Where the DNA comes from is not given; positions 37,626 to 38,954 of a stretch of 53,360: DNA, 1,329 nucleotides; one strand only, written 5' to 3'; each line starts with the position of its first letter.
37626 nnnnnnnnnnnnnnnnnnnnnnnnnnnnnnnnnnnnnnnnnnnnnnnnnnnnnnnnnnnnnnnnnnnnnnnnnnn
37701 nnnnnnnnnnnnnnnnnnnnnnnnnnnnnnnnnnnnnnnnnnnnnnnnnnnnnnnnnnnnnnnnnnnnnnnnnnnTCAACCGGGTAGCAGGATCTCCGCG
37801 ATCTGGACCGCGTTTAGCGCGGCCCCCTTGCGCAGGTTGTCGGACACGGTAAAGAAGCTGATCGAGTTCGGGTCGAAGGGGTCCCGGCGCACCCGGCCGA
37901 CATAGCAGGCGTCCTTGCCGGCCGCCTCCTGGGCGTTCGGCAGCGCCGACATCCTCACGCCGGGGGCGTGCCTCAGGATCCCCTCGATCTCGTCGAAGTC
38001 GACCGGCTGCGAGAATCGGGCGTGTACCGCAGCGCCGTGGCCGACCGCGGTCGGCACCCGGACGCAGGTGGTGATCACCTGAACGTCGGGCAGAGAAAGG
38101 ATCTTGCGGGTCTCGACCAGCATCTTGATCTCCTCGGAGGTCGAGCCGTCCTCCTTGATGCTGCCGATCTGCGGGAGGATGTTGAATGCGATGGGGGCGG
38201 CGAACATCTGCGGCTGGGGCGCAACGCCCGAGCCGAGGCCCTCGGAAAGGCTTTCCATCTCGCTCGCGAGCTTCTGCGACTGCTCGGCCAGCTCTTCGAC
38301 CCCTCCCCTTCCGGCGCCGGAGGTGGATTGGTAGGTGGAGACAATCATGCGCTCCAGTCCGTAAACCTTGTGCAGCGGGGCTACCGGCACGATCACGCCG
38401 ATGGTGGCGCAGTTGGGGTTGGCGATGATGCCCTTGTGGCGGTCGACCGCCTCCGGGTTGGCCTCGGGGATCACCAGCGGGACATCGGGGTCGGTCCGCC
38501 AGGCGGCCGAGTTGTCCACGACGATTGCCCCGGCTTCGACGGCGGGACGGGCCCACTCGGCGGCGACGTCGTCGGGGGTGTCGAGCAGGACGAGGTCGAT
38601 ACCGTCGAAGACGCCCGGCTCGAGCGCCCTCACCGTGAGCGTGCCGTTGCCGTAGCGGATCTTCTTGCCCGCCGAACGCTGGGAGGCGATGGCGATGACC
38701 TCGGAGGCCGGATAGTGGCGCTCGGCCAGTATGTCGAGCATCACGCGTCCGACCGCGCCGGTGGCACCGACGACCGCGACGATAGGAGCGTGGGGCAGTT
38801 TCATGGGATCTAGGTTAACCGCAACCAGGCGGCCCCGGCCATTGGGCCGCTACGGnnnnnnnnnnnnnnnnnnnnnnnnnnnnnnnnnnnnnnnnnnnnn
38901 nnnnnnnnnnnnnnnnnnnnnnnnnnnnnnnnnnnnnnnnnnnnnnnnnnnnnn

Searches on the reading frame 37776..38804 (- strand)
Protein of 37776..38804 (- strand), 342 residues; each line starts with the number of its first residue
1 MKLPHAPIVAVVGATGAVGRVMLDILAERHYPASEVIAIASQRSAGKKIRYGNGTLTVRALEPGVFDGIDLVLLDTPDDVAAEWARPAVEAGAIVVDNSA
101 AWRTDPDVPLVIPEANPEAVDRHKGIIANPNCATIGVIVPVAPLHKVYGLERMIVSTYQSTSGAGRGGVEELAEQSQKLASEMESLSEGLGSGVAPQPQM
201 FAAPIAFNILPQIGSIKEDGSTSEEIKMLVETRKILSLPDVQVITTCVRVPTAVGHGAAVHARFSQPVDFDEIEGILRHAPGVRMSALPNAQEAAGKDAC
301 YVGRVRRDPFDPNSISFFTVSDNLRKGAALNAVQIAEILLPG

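Call 12: find_related_loci(query=window:37776-38804:-, collection=genome_contigs, flank=10000)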
Query window:37776-38804:- (342 aa) in genome_contigs; peptide patterns used: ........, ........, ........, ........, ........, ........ (x = any residue, [..] = any of these).
600 stretches matched a pattern (row limit reached: there are more); 574 encode a relative of the query (tblastn E <= 1e-3); the best 80 are kept; 80 distinct loci.
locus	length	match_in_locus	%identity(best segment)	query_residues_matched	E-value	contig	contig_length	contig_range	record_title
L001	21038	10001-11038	48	3-339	2e-97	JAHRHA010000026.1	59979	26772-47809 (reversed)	MAG: Micromonosporaceae bacterium isolate CR_Sed_300A_bin.20 scaffold_43, whole genome shotgun sequence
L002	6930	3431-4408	45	7-337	3e-93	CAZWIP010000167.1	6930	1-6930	MAG TPA_asm: uncultured Dehalococcoidia bacterium isolate SRP077602_co2_112 genome assembly, contig: NODE_16192_length_6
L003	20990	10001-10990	46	8-340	3e-92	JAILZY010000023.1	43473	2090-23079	MAG: bacterium isolate HOT.CON.50 NODE_817_length_43473_cov_18.349710, whole genome shotgun sequence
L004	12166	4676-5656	45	9-340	3e-92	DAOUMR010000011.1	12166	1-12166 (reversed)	MAG TPA_asm: Dehalococcoidales bacterium isolate W73_240 k137_625693, whole genome shotgun sequence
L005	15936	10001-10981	46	9-340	2e-92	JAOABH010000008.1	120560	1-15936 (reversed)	MAG: Hydrogenothermaceae bacterium isolate SKW173 k141_1261031, whole genome shotgun sequence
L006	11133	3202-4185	46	9-340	2e-91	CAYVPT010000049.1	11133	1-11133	MAG TPA_asm: uncultured Dehalococcoidaceae bacterium isolate binchicken_co34_11 genome assembly, contig: NODE_10190_leng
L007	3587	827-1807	45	9-340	3e-92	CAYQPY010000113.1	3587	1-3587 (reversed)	MAG TPA_asm: uncultured Dehalococcoidales bacterium isolate binchicken_co116_408 genome assembly, contig: NODE_35019_len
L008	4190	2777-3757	45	9-340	2e-91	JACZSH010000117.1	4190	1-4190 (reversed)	MAG: Chloroflexota bacterium isolate B10T3L11 B10T3L11_NODE33893, whole genome shotgun sequence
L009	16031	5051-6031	45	9-340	7e-91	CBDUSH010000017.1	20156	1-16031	MAG TPA_asm: uncultured bacterium isolate SRR22302368_concoct_39 genome assembly, contig: ERZ25747235.778, whole genome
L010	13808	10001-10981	46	9-340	4e-91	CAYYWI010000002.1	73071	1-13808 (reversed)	MAG TPA_asm: uncultured Dehalococcoidia bacterium isolate SRP263991_co7_909 genome assembly, contig: NODE_272_length_730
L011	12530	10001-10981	46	9-340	5e-91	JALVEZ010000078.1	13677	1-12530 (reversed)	MAG: Hydrogenothermaceae bacterium isolate 134-614_metabat2_scaf2bin.138 134-614_scaffold_2136_c1, whole genome shotgun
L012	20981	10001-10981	44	9-340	1e-90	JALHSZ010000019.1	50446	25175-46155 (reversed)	MAG: Dehalococcoidales bacterium isolate PFL11 seq_1767993, whole genome shotgun sequence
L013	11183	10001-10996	45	3-340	1e-90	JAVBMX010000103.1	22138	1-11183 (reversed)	MAG: Desulfovibrio sp. isolate EPI_MAG_00063 c_000011863339, whole genome shotgun sequence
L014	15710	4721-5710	45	8-340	4e-90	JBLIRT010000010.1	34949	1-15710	MAG: bacterium isolate MF1_201704_bin_1079 MF1_201704_bin_1079_scaffold_10, whole genome shotgun sequence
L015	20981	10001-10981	43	9-340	3e-90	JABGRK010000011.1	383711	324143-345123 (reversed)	MAG: Chloroflexi bacterium isolate co234_bin78 NODE_11_length_383711_cov_13.690212, whole genome shotgun sequence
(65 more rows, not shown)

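Call 19: find_encoding_contigs(protein=window:37776-38804:-, flank=6000, max_places=6)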
Protein window:37776-38804:- (342 aa): 6 contigs read that carry it; 6 places shown.
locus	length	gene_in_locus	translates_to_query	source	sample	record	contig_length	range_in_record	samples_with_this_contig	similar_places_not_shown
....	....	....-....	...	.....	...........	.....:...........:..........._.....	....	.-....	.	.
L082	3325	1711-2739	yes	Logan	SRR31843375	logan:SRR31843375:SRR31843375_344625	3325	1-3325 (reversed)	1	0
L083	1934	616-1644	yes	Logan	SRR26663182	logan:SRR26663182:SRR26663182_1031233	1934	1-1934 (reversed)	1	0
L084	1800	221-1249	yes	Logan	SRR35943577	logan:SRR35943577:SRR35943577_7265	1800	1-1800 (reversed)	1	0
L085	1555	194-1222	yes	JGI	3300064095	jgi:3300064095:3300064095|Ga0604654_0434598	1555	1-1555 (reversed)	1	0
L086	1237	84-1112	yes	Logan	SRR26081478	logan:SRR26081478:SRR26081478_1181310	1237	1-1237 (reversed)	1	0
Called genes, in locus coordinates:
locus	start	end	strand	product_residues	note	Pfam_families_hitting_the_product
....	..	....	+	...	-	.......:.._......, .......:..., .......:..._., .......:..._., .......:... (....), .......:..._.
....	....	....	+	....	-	-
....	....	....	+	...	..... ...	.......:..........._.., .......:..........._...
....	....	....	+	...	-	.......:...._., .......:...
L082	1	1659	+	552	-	?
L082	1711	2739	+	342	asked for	PF01118:Semialdhyde_dh, PF02774:Semialdhyde_dhC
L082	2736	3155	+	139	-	PF11969:DcpS_C, PF01230:HIT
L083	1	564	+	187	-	?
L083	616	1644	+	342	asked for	PF01118:Semialdhyde_dh, PF02774:Semialdhyde_dhC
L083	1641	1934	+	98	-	?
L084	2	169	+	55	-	?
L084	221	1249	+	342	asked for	PF01118:Semialdhyde_dh, PF02774:Semialdhyde_dhC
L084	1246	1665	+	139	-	PF11969:DcpS_C, PF01230:HIT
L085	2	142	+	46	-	?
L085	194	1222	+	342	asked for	PF01118:Semialdhyde_dh, PF02774:Semialdhyde_dhC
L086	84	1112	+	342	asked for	PF01118:Semialdhyde_dh, PF02774:Semialdhyde_dhC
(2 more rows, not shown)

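Call 44: find_homologous_proteins(query=window:37776-38804:-, max_evalue=1e-60)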
Query window:37776-38804:- (342 aa): 7980 proteins with E <= 1e-60 among 8000 candidates; the best 120 are listed.
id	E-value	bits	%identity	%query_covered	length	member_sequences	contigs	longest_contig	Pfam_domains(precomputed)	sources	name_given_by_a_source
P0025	6.4e-219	744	100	100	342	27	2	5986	PF02774.24,PF01118.31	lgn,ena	-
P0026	5.6e-198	675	90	100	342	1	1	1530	PF02774.24,PF01118.31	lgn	-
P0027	1.6e-197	673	88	100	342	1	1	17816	PF02774.24,PF01118.31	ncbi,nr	ncbi:MAG TPA: aspartate-semialdehyde dehydrogenase [Actinomycetota bacterium]|nr:aspartate-semialdeh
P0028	6.1e-197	671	89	100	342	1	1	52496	PF02774.24,PF01118.31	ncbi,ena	-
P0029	9.0e-197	671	88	100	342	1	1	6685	PF02774.24,PF01118.31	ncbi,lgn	-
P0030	1.1e-196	671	89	100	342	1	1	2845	PF02774.24,PF01118.31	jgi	jgi:aspartate-semialdehyde dehydrogenase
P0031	1.5e-192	657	87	100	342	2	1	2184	PF02774.24,PF01118.31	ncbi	-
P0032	1.8e-192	657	86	100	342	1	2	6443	PF02774.24,PF01118.31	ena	-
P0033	1.2e-190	651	86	100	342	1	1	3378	PF02774.24,PF01118.31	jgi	jgi:aspartate-semialdehyde dehydrogenase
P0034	2.1e-189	647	85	100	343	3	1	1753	PF02774.24,PF01118.31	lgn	-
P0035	1.9e-188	643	85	100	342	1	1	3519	PF02774.24,PF01118.31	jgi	jgi:aspartate-semialdehyde dehydrogenase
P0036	5.4e-186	635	88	95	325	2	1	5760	PF02774.24,PF01118.31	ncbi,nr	ncbi:MAG TPA: aspartate-semialdehyde dehydrogenase, partial [Actinomycetota bacterium]|nr:aspartate-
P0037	3.9e-177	606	80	100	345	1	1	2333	PF02774.24,PF01118.31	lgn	-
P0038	9.8e-167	572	79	98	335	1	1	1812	PF02774.24,PF01118.31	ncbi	-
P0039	2.6e-161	554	74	100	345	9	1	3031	PF02774.24,PF01118.31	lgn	-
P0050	2.4e-143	495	66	99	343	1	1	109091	PF02774.24,PF01118.31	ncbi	ncbi:MAG: aspartate-semialdehyde dehydrogenase [Actinomycetota bacterium]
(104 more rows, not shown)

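Call 45: find_encoding_contigs(protein=P0028, flank=8000, max_places=2)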
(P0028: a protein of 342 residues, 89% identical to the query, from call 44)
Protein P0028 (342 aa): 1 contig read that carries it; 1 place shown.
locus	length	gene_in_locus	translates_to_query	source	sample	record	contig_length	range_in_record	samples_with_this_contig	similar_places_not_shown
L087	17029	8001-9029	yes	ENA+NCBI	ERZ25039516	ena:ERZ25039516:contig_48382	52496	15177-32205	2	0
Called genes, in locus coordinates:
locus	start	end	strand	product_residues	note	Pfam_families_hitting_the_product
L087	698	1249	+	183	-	PF01872:RibD_C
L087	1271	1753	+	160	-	PF00383:dCMP_cyt_deam_1, PF14437:MafB19-deam, PF14439:Bd3614-deam (weak)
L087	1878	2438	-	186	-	PF12973:Cupin_7 (weak)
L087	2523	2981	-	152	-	PF01638:HxlR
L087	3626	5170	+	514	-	PF05496:RuvB_N (weak), PF13177:DNA_pol3_delta2, PF13604:AAA_30 (faint), PF00004:AAA, PF13401:AAA_22 (faint), PF22608:DNAX_ATPase_lid, PF12169:DNA_pol3_gamma3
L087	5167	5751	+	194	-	PF20964:DnaX_C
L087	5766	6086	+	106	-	PF02575:YbaB_DNA_bd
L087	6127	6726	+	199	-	PF00633:HHH (weak), PF14520:HHH_5 (faint), PF21176:RecR_HhH, PF02132:RecR_ZnF (weak), PF01751:Toprim, PF13662:Toprim_4, PF21175:RecR_C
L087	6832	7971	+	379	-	PF00696:AA_kinase, PF01842:ACT, PF22468:ACT_9, PF01842:ACT (weak), PF13840:ACT_7, PF22468:ACT_9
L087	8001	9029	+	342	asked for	PF01118:Semialdhyde_dh, PF02774:Semialdhyde_dhC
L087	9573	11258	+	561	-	PF01590:GAF, PF13185:GAF_2, PF13492:GAF_3, PF07228:SpoIIE, PF13581:HATPase_c_2, PF02518:HATPase_c (weak)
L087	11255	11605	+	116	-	PF01740:STAS, PF13466:STAS_2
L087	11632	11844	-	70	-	-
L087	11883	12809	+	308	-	PF00586:AIRS, PF02769:AIRS_C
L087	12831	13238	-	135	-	-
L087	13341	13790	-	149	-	-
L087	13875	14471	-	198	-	-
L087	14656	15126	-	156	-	-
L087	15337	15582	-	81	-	-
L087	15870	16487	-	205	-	PF02852:Pyr_redox_dim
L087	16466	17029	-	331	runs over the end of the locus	PF07992:Pyr_redox_2, PF00070:Pyr_redox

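Call 46: find_encoding_contigs(protein=P0027, flank=8000, max_places=2)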
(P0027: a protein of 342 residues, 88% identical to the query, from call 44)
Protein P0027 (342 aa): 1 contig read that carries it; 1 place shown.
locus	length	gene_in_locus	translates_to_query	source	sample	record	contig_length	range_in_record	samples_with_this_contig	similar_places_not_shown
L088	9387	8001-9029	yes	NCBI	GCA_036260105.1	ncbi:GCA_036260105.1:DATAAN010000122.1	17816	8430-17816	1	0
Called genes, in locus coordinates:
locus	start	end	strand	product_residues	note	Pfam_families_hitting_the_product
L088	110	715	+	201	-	PF01872:RibD_C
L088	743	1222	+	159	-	PF00383:dCMP_cyt_deam_1, PF14437:MafB19-deam, PF14439:Bd3614-deam (weak)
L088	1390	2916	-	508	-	PF02225:PA, PF04389:Peptidase_M28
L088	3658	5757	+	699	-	PF05496:RuvB_N (weak), PF13177:DNA_pol3_delta2, PF00004:AAA, PF22608:DNAX_ATPase_lid, PF12169:DNA_pol3_gamma3, PF20964:DnaX_C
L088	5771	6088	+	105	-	PF02575:YbaB_DNA_bd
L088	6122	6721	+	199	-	PF00633:HHH (weak), PF21176:RecR_HhH, PF02132:RecR_ZnF, PF01751:Toprim, PF13662:Toprim_4, PF21175:RecR_C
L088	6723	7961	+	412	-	PF00696:AA_kinase, PF01842:ACT, PF22468:ACT_9, PF13840:ACT_7, PF01842:ACT (weak), PF22468:ACT_9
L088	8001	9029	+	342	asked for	PF01118:Semialdhyde_dh, PF02774:Semialdhyde_dhC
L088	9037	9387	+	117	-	PF11969:DcpS_C, PF01230:HIT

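Call 47: find_encoding_contigs(protein=P0050, flank=8000, max_places=2)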
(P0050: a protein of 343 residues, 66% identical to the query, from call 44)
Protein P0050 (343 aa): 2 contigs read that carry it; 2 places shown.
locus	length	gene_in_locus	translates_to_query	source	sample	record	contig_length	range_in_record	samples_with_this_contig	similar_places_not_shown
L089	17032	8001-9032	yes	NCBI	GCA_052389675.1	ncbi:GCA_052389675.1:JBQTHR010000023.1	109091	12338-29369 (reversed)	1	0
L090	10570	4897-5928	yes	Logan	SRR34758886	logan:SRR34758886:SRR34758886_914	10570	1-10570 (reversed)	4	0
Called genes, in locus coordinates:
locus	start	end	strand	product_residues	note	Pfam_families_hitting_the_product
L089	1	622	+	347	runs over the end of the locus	PF04168:Alpha-E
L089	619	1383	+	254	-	PF00227:Proteasome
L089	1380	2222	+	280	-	PF08379:Bact_transglu_N, PF01841:Transglut_core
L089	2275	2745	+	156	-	PF00383:dCMP_cyt_deam_1, PF14437:MafB19-deam, PF14439:Bd3614-deam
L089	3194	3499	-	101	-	-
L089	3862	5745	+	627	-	PF05496:RuvB_N (weak), PF13177:DNA_pol3_delta2, PF13401:AAA_22 (weak), PF00004:AAA, PF07728:AAA_5 (weak), PF22608:DNAX_ATPase_lid, PF12169:DNA_pol3_gamma3, PF20964:DnaX_C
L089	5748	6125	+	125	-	PF02575:YbaB_DNA_bd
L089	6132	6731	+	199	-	PF21176:RecR_HhH, PF02132:RecR_ZnF, PF01751:Toprim, PF13662:Toprim_4, PF21175:RecR_C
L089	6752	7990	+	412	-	PF00696:AA_kinase, PF01842:ACT, PF22468:ACT_9, PF13840:ACT_7, PF22468:ACT_9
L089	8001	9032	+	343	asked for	PF01118:Semialdhyde_dh, PF02774:Semialdhyde_dhC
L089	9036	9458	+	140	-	PF11969:DcpS_C, PF01230:HIT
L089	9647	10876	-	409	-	PF02403:Seryl_tRNA_N, PF00587:tRNA-synt_2b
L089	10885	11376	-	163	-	PF14584:DUF4446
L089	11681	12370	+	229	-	PF12401:FhaA_N, PF16697:Yop-YscD_cpl, PF00498:FHA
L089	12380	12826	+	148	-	PF16697:Yop-YscD_cpl, PF00498:FHA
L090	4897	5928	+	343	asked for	PF01118:Semialdhyde_dh, PF02774:Semialdhyde_dhC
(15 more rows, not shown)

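Call 49: find_encoding_contigs(protein=P0029, flank=8000, max_places=2)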
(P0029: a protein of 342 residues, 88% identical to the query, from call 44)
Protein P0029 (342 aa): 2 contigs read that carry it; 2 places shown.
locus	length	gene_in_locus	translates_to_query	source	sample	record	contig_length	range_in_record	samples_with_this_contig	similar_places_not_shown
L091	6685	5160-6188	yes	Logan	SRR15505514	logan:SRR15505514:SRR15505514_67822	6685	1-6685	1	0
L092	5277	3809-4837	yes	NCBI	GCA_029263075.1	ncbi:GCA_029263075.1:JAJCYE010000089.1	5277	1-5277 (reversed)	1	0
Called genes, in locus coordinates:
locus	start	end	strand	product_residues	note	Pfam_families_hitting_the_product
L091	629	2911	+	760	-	PF05496:RuvB_N (weak), PF13177:DNA_pol3_delta2, PF00004:AAA, PF07728:AAA_5 (faint), PF13401:AAA_22 (faint), PF22608:DNAX_ATPase_lid, PF12169:DNA_pol3_gamma3, PF20964:DnaX_C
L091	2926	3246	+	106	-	PF02575:YbaB_DNA_bd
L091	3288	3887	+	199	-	PF00633:HHH (weak), PF21176:RecR_HhH, PF02132:RecR_ZnF (weak), PF01751:Toprim, PF13662:Toprim_4, PF21175:RecR_C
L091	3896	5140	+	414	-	PF00696:AA_kinase, PF01842:ACT, PF22468:ACT_9, PF13840:ACT_7, PF01842:ACT (weak), PF22468:ACT_9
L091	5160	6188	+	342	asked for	PF01118:Semialdhyde_dh, PF02774:Semialdhyde_dhC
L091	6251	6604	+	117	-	PF01230:HIT, PF11969:DcpS_C (weak)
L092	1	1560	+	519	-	?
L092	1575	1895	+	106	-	PF02575:YbaB_DNA_bd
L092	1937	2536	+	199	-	PF00633:HHH (weak), PF21176:RecR_HhH, PF02132:RecR_ZnF (weak), PF01751:Toprim, PF13662:Toprim_4, PF21175:RecR_C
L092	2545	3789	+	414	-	PF00696:AA_kinase, PF01842:ACT, PF22468:ACT_9, PF13840:ACT_7, PF01842:ACT (weak), PF22468:ACT_9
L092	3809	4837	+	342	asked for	PF01118:Semialdhyde_dh, PF02774:Semialdhyde_dhC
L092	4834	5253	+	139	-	PF11969:DcpS_C, PF01230:HIT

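Call 50: find_encoding_contigs(protein=P0032, flank=8000, max_places=3)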
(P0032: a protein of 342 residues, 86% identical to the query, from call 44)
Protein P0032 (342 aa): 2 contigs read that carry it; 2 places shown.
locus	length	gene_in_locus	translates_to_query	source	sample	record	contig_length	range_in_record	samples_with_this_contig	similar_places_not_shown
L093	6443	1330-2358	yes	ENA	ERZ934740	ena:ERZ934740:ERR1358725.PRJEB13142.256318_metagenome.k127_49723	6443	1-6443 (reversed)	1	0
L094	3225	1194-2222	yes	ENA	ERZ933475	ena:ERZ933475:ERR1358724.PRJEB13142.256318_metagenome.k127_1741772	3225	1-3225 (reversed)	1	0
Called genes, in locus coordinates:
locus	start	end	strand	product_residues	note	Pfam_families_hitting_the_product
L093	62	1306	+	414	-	PF00696:AA_kinase, PF01842:ACT, PF22468:ACT_9, PF13840:ACT_7, PF01842:ACT, PF22468:ACT_9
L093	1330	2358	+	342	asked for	PF01118:Semialdhyde_dh, PF02774:Semialdhyde_dhC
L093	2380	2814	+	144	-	PF11969:DcpS_C, PF01230:HIT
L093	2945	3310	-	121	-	PF01588:tRNA_bind (weak)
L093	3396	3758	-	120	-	PF00903:Glyoxalase (faint)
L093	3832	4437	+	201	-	PF00881:Nitroreductase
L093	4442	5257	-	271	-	PF00149:Metallophos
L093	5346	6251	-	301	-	PF00205:TPP_enzyme_M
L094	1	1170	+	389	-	?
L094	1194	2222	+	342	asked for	PF01118:Semialdhyde_dh, PF02774:Semialdhyde_dhC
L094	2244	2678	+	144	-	PF11969:DcpS_C, PF01230:HIT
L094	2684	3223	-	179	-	?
